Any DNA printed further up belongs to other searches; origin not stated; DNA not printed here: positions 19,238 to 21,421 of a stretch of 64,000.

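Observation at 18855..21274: Candidate mobile antibiotic-modification module: a TmrB/CPT-like P-loop kinase coupled to a tandem-GNAT plus APH-like kinase fusion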

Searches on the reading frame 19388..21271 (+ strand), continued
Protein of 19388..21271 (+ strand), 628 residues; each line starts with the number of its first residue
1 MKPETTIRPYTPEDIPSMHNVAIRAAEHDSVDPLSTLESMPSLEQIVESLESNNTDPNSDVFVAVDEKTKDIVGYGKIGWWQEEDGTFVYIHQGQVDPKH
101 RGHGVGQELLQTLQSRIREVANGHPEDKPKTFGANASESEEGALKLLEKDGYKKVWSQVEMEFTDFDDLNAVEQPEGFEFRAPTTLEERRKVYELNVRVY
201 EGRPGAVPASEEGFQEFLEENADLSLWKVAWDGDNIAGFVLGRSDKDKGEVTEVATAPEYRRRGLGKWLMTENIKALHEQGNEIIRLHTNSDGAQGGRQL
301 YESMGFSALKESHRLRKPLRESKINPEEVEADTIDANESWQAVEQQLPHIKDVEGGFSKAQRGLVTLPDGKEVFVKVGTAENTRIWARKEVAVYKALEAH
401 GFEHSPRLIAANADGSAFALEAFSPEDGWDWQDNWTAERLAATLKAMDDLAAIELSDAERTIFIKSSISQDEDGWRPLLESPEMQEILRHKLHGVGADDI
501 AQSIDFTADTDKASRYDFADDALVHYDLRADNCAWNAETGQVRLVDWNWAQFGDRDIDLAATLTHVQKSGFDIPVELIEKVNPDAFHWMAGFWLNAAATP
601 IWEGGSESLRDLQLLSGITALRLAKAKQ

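Call 34: list_cluster_members(proteins=[window:19388-21271:+, window:18855-19385:+, window:21664-22953:-, window:22999-24306:-, window:16865-17761:+, window:17938-18825:+, P0005, P0002])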
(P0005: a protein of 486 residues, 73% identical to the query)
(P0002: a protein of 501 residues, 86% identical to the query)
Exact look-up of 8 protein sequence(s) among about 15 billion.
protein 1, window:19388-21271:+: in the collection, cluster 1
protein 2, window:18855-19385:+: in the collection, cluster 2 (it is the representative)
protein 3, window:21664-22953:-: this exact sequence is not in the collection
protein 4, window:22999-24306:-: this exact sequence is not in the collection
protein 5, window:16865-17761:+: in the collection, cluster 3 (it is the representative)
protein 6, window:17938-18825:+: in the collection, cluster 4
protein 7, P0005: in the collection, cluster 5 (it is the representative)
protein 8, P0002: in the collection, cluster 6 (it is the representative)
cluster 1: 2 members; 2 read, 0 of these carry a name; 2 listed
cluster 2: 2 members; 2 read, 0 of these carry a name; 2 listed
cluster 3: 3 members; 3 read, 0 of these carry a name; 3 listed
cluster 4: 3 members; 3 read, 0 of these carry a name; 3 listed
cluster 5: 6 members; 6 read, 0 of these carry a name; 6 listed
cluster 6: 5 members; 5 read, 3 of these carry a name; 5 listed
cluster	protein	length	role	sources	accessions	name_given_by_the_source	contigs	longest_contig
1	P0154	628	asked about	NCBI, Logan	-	-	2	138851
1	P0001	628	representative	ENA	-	-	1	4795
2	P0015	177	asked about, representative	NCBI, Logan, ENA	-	-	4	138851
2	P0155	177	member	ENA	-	-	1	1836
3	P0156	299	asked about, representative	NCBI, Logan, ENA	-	-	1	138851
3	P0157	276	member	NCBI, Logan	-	-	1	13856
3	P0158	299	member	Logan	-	-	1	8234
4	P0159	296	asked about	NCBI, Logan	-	-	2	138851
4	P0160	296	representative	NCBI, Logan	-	-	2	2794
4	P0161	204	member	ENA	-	-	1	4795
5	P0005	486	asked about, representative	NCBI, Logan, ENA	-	-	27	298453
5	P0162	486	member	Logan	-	-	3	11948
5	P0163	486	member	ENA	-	-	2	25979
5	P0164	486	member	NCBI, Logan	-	-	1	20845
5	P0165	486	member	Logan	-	-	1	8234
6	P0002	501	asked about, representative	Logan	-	-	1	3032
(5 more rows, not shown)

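Call 37: find_encoding_contigs(protein=P0165, flank=8000, max_places=3)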
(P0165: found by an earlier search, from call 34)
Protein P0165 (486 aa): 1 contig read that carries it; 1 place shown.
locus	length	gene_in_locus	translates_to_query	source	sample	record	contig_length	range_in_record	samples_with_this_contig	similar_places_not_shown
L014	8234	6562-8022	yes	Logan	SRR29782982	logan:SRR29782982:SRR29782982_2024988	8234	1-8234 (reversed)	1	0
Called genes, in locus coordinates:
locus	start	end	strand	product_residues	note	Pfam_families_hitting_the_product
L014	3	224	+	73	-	?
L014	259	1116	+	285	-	PF14023:Bestrophin-like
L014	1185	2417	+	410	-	PF00041:fn3 (faint)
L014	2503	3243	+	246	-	PF00149:Metallophos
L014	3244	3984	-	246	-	PF13386:DsbD_2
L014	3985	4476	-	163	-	PF00085:Thioredoxin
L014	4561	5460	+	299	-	PF12760:Zn_ribbon_IS1595, PF12762:DDE_Tnp_IS1595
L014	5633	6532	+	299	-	PF13814:Replic_Relax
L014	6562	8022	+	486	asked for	PF00583:Acetyltransf_1, PF13673:Acetyltransf_10, PF13508:Acetyltransf_7, PF08445:FR47, PF01636:APH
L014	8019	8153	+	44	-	-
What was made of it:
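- L014 has the same backbone with a 486-aa single-GNAT-kinase (call 37).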

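Call 40: fold_search(model_id=the predicted structure, library=pdb)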
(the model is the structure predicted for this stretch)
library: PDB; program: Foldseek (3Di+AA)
matches with E <= 10: 1678; with E <= 0.001: 300
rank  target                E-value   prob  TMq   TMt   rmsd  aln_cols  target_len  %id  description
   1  3tt2                  1.5e-09  1.00  0.20  0.34  16.9       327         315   21  Crystal Structure of GCN5-related N-Acetyltransferase from Sphaerobacter thermophilus (released 2011-10-05)
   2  3hav_A                4.8e-07  1.00  0.27  0.50   9.4       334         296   15  Structure of the streptomycin-ATP-APH(2")-IIa ternary complex (released 2009-11-17)
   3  9dk2_A                6.2e-07  1.00  0.22  0.36  12.0       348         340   16  Lexapeptide dehydratase complex LxmKY, ATP bound (released 2024-12-04)
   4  8zic                  8.0e-07  1.00  0.27  0.42   8.6       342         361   15  Structure complex of 4-hydroxytryptamine kinase PsiK complexed with Mg2+ and Tryptamine (released 2025-04-02)
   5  9dk3_A                8.0e-07  1.00  0.25  0.42   9.5       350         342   15  Lexapeptide dehydratase complex LxmKY, hydrolysed ATP bound (released 2024-12-04)
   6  4pdy                  1.0e-06  1.00  0.29  0.48  12.6       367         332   13  Crystal structure of aminoglycoside phosphotransferase from Alicyclobacillus acidocaldarius subsp. acidocaldarius DSM 44 (released 2014-05-07)
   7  2qg7_E                1.3e-06  1.00  0.24  0.37  10.2       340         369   14  Plasmodium vivax ethanolamine kinase Pv091845 (released 2007-07-24)
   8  9dk1_A                1.4e-06  1.00  0.25  0.42  10.6       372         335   16  Lexapeptide dehydratase complex LxmKY apo (released 2024-12-04)
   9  4zm6_A                2.2e-06  1.00  0.19  0.15  16.1       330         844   16  A unique GCN5-related glucosamine N-acetyltransferase region exist in the fungal multi-domain GH3 beta-N-acetylglucosa (released 2015-12-09)
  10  4r77_A                2.3e-06  1.00  0.28  0.57   7.0       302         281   15  Crystal structure of choline kinase LicA from Streptococcus pneumoniae (released 2015-08-12)
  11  8agy_A                2.3e-06  1.00  0.25  0.40   9.8       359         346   16  The Corramycin phosphotransferase in complex with Corramycin (released 2023-08-16)
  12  3i1a_A                2.4e-06  1.00  0.31  0.53   7.4       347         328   11  Crystal Structure of apo Spectinomycin Phosphotransferase, APH(9)-Ia (released 2010-01-19)
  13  2fe7_B                2.8e-06  1.00  0.19  0.58   5.6       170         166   18  The crystal structure of a probable N-acetyltransferase from Pseudomonas aeruginosa (released 2006-01-24)
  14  4r7b_B                4.3e-06  1.00  0.28  0.56   7.6       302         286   14  Crystal structure of pneumococcal LicA in complex with choline (released 2015-08-12)
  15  3i1a_B                4.3e-06  1.00  0.31  0.54  10.2       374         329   11  Crystal Structure of apo Spectinomycin Phosphotransferase, APH(9)-Ia (released 2010-01-19)
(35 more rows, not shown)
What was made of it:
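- On APH / choline-kinase (PF01636) phosphotransferase superfamily: Foldseek probability is 1.00 to many APH-fold structures (call 40).
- The top Foldseek kinase hit is APH(2'')-IIa, followed by other small-molecule kinases: PsiK, LicA, APH(9), the corramycin, capreomycin and amicoumacin kinases, and MphB (call 40). The Foldseek list for the fusion includes glucosamine or GlcN-6-P N-acetyltransferases and N-acetylhexosamine 1-kinase (call 40). VipF tandem-GNAT structures appear in the Foldseek list (call 40).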

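Call 47: search_protein_families(library=padloc, proteins=[window:19388-21271:+], max_evalue=0.01)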
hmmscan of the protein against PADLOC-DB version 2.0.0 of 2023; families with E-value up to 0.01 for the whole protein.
window:19388-21271:+ (628 aa): 0 families

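Call 48: search_protein_families(library=phrogs, proteins=[window:19388-21271:+], max_evalue=0.001)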
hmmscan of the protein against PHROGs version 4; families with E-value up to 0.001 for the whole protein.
window:19388-21271:+ (628 aa): 3 families
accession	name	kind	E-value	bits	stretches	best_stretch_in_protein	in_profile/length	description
phrog_1249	-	other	5.5e-22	79.4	2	216-317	48-157/180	acetyltransferase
phrog_3810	-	other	5.3e-15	56.7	2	53-163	53-153/155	acetyltransferase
phrog_8663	-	unknown function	0.00023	21.2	0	231-285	201-255/314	-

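Call 54: find_related_loci(query=window:19388-21271:+, collection=genome_contigs, flank=6000)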
Query window:19388-21271:+ (628 aa) in genome_contigs; peptide patterns used: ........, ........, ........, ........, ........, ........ (x = any residue, [..] = any of these).
120 stretches matched a pattern; 90 encode a relative of the query (tblastn E <= 1e-3); the best 80 are kept; 79 distinct loci.
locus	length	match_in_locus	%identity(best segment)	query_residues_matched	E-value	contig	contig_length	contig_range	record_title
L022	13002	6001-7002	83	5-338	0e+0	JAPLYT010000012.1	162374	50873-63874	MAG: Candidatus Saccharibacteria bacterium isolate LacPavin_0818_WC45_MAG_44_10 LacPavin_0818_WC45_scaffold_267281, whol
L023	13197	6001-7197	73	229-627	0e+0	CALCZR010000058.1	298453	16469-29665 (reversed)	MAG TPA_asm: uncultured Candidatus Saccharibacteria bacterium isolate SRR6231146_bin.58_CONCOCT_v1.1_MAG genome assembly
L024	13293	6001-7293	66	198-628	4e-176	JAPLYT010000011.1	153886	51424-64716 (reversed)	MAG: Candidatus Saccharibacteria bacterium isolate LacPavin_0818_WC45_MAG_44_10 LacPavin_0818_WC45_scaffold_91981, whole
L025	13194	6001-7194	73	229-626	3e-173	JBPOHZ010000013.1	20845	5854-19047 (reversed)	MAG: Candidatus Saccharimonadota bacterium isolate MAG_475 c_000000413976, whole genome shotgun sequence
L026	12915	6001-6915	63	324-624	2e-126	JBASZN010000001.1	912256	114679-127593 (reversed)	MAG: Candidatus Saccharimonadales bacterium isolate MFD10499_ilm_asm_bin49 k127_141820, whole genome shotgun sequence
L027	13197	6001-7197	67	229-627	4e-168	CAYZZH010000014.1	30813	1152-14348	MAG TPA_asm: uncultured Candidatus Saccharibacteria bacterium isolate SRP286056_co1_39 genome assembly, contig: NODE_165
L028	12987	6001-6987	32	7-326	2e-42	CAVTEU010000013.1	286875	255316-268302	MAG: uncultured Actinomycetes bacterium isolate MFD09267.bin.2.26 genome assembly, contig: contig_59101, whole genome sh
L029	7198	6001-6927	31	12-319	5e-42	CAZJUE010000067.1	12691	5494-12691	MAG TPA_asm: uncultured Anaerolineaceae bacterium isolate SRP321284_co1_23 genome assembly, contig: NODE_6251_length_126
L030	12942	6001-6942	32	7-319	4e-42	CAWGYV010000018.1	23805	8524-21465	MAG: uncultured Acidimicrobiia bacterium isolate MFD02360.bin.2.54 genome assembly, contig: contig_57903, whole genome s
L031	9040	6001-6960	32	3-319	1e-41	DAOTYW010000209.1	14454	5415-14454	MAG TPA_asm: Anaerolineae bacterium isolate H33_435 k95_137183, whole genome shotgun sequence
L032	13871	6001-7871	31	14-321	4e-39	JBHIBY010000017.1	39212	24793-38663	MAG: Anaerolineales bacterium isolate FS_3_bin.17 NODE_25_length_39212_cov_9.957070, whole genome shotgun sequence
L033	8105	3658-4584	29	14-320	3e-37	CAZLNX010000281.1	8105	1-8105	MAG TPA_asm: uncultured Anaerolineales bacterium isolate SRP077602_co5_33 genome assembly, contig: NODE_35945_length_810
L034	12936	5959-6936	30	3-326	2e-36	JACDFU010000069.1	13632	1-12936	MAG: Chloroflexi bacterium isolate MGR_bin394 SD2906_NODE_466_length_13632_cov_1.237912, whole genome shotgun sequence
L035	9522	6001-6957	29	3-319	2e-36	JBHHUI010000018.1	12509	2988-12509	MAG: Anaerolineales bacterium isolate S.6.sp1_bin.28 NODE_811_length_12509_cov_4.252369, whole genome shotgun sequence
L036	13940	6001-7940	31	6-323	4e-36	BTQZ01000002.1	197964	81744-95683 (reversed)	MAG: Anaerolineae bacterium BMS9Abin28 DNA, NODE_2_length_197964, whole genome shotgun sequence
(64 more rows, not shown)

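Call 62: search_protein_families(library=pfam, proteins=[L025:3870-4538:+, L025:4623-5183:+, L025:5183-5743:+, L025:7200-7718:+, L025:7736-8377:+, L025:8421-9185:+, L025:9185-9664:+, L025:9664-10062:+, L025:10282-11757:+, L025:1241-3859:+], max_evalue=0.001)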
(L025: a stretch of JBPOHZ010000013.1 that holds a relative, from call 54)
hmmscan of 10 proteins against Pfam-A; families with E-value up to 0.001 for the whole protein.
L025:3870-4538:+ (223 aa): 0 families

L025:4623-5183:+ (187 aa): 4 families
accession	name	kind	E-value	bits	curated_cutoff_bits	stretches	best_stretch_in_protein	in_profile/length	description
PF06821.19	Ser_hydrolase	-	8e-20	71.9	22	1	5-180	2-168/172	Serine hydrolase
PF00561.26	Abhydrolase_1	-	7.5e-09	36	25.8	1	65-123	70-127/245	alpha/beta hydrolase fold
PF12697.13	Abhydrolase_6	-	1.4e-05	26.3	26.3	1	5-103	2-94/217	Alpha/beta hydrolase family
PF12695.13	Abhydrolase_5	-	0.00038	20.7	27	1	20-98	16-91/164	Alpha/beta hydrolase family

L025:5183-5743:+ (187 aa): 3 families
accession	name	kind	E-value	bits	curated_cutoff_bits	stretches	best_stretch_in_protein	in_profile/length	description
PF06821.19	Ser_hydrolase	-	2.9e-11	44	22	1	25-176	11-157/172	Serine hydrolase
PF00561.26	Abhydrolase_1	-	6.3e-06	26.5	25.8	1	72-122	70-125/245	alpha/beta hydrolase fold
PF12146.15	Hydrolase_4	-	0.00033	20.5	27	1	72-112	77-116/239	Serine aminopeptidase, S33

L025:7200-7718:+ (173 aa): 6 families
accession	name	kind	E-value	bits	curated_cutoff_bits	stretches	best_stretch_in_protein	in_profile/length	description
PF13238.12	AAA_18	-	1.3e-05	26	29.4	1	8-125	2-116/128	AAA domain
PF13671.12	AAA_33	-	0.0001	23.1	27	1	6-124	1-122/143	AAA domain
PF07931.18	CPT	-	0.00023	21.5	22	0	5-60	2-55/172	Chloramphenicol phosphotransferase-like protein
PF06414.18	Zeta_toxin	-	0.0004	20.3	22.3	1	6-50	18-61/199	Zeta toxin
PF08433.16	KTI12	-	0.00077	19.5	22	0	7-44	4-41/271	Chromatin associated protein KTI12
PF24883.2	NPHP3_N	-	0.00098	19.8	24.8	0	5-30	23-48/164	Nephrocystin 3, N-terminal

L025:7736-8377:+ (214 aa): 1 family
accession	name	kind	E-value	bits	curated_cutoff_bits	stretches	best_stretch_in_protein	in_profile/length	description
PF18734.6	HEPN_AbiU2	-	3.4e-09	36.9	26.8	1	6-204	1-189/193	AbiU2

L025:8421-9185:+ (255 aa): 2 families
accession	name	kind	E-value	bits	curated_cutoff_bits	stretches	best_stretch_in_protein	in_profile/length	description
PF01636.29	APH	-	7.5e-16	59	23.2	1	118-165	168-215/239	Phosphotransferase enzyme family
PF01633.27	Choline_kinase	-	1e-06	28.7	29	1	119-217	163-264/300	Choline/ethanolamine kinase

L025:9185-9664:+ (160 aa): 4 families
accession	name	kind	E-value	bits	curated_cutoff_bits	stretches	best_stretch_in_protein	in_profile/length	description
PF13238.12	AAA_18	-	1.9e-09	38.5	29.4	1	3-117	1-119/128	AAA domain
PF13671.12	AAA_33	-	3e-06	28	27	1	6-113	5-122/143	AAA domain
PF01202.28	SKI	-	0.00014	22.4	22.1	0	64-159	58-157/159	Shikimate kinase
PF02223.23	Thymidylate_kin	-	0.00017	21.8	27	0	5-23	1-19/185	Thymidylate kinase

L025:9664-10062:+ (133 aa): 3 families
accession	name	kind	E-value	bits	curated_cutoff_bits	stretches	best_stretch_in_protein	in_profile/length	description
PF18765.7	Polbeta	-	8.8e-06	26.2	26.9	1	9-62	2-55/93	Polymerase beta, Nucleotidyltransferase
PF22014.2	DUF6932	-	3.2e-05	24.8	27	1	7-116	38-132/142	Family of unknown function (DUF6932)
PF01909.29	NTP_transf_2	-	0.0003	21.6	21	1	14-65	8-47/93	Nucleotidyltransferase domain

L025:10282-11757:+ (492 aa): 19 families
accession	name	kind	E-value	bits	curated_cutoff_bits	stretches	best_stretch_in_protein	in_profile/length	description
PF00005.33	ABC_tran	-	1.3e-49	168.8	25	2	22-146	1-137/137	ABC transporter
PF13304.12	AAA_21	-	2.8e-17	64.2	27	1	419-480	235-302/304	AAA domain, putative AbiEii toxin, Type IV TA system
PF02463.25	SMC_N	-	6.1e-10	39.3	40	0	107-180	135-205/220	RecF/RecN/SMC N terminal domain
PF13401.12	AAA_22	-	1.9e-08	35.1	27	0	32-108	5-67/130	AAA domain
PF12848.13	ABC_tran_Xtn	-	4.6e-08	33.5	25.9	1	185-288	1-77/85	ABC transporter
PF13191.12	AAA_16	-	8.2e-07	30.1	32.6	0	31-143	23-140/167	AAA ATPase domain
PF13604.12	AAA_30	-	1e-06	29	27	0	31-176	16-128/191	AAA domain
PF13555.12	AAA_29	-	2.5e-06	27.6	27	0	27-59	17-49/61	P-loop containing region of AAA domain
PF02367.23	TsaE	-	4.9e-06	26.9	26.6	0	26-65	15-53/128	Threonylcarbamoyl adenosine biosynthesis protein TsaE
PF24883.2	NPHP3_N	-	1.1e-05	26.1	24.8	0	335-396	25-80/164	Nephrocystin 3, N-terminal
PF00931.28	NB-ARC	-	1.5e-05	24.8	23.5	0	332-450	18-111/248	NB-ARC domain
PF13558.12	SbcC_Walker_B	-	2.5e-05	24.8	27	0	105-152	21-80/90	SbcC/RAD50-like, Walker B motif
PF02492.25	cobW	-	0.00011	22.2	20.7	0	34-54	2-22/180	CobW/HypB/UreG, nucleotide-binding domain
PF05729.18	NACHT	-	0.00025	21.4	26.7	0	34-53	2-21/167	NACHT domain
PF03205.20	MobB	-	0.00032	21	26.6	0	34-58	1-25/133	Molybdopterin guanine dinucleotide synthesis protein B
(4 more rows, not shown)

L025:1241-3859:+ (873 aa): 6 families
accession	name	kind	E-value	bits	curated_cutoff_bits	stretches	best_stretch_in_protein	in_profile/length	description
PF10412.15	TrwB_AAD_bind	-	1.1e-06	28.3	20.5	1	441-771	7-314/387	Type IV secretion-system coupling protein DNA-binding domain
PF12696.13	TraG-D_C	-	6.3e-06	26.6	22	1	706-772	1-71/126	TraM recognition site of TraD and TraG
PF02534.20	T4SS-DNA_transf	-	1.2e-05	24.8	20.1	1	444-766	38-367/468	Type IV secretory system Conjugative DNA transfer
PF12846.13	AAA_10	-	4.8e-05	23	27.5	1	446-616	18-174/362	AAA-like domain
PF13245.12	AAA_19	-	0.00026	21.6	25.1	0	447-727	9-112/134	AAA domain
PF01935.23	DUF87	-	0.00041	21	23.2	1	445-570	19-126/220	Helicase HerA, central domain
